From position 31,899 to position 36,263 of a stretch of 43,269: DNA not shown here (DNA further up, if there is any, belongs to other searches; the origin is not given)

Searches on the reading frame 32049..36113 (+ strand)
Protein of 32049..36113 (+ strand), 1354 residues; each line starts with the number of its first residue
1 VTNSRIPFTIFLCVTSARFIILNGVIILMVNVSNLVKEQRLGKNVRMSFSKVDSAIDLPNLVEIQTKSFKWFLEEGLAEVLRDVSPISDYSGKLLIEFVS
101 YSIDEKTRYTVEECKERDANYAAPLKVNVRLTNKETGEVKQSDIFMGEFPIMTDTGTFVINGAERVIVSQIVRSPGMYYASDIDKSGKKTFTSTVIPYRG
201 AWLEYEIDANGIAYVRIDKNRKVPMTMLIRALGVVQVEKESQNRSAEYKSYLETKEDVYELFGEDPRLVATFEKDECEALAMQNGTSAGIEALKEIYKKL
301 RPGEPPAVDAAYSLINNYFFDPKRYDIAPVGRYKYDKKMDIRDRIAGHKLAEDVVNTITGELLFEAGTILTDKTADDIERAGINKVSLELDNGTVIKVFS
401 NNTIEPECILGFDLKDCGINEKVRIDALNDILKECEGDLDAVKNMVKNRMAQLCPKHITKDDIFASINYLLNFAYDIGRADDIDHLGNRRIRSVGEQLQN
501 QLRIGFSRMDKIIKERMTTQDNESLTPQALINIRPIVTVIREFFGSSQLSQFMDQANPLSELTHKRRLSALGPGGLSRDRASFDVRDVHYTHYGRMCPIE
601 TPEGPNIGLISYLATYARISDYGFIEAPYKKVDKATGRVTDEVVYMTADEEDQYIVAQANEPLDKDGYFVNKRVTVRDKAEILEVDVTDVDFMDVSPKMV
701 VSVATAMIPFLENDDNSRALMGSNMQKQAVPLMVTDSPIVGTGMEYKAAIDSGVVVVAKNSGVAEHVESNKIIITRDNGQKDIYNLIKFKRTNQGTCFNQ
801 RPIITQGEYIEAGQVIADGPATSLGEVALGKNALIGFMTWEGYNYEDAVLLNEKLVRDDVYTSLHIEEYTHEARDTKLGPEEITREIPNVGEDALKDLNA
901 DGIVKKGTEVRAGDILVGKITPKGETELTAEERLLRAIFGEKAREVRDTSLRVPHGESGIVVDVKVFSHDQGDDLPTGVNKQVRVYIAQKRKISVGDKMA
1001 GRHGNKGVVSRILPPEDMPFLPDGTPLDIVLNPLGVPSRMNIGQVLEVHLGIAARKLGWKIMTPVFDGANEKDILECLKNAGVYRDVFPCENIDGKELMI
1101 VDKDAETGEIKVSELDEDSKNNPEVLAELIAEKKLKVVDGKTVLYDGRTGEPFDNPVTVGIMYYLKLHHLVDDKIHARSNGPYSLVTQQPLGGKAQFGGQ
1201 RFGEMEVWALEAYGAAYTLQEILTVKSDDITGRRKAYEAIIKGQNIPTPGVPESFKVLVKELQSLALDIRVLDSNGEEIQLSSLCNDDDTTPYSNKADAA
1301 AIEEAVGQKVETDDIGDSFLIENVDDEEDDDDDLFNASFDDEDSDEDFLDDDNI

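Call 30: search_protein_families(library=pfam, proteins=[window:32049-36113:+], max_evalue=0.001)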
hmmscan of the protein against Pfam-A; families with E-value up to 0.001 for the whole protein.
window:32049-36113:+ (1354 aa): 6 families
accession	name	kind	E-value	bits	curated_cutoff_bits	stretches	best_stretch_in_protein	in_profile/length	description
PF00562.33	RNA_pol_Rpb2_6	-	7.3e-138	460.2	23.4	1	757-1196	1-373/373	RNA polymerase Rpb2, domain 6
PF04565.21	RNA_pol_Rpb2_3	-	1.5e-29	102.4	21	1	551-619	1-68/68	RNA polymerase Rpb2, domain 3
PF04560.25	RNA_pol_Rpb2_7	-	9.4e-29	100.1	32.1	1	1198-1272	1-85/87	RNA polymerase Rpb2, domain 7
PF10385.14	RNA_pol_Rpb2_45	-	2.1e-27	95.4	28.2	1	629-696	1-66/66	RNA polymerase beta subunit external 1 domain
PF04561.19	RNA_pol_Rpb2_2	-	1.7e-26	93.5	21.7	2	173-355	1-162/190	RNA polymerase Rpb2, domain 2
PF04563.20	RNA_pol_Rpb2_1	-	2.8e-19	69.9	28.2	1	60-536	1-201/203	RNA polymerase beta subunit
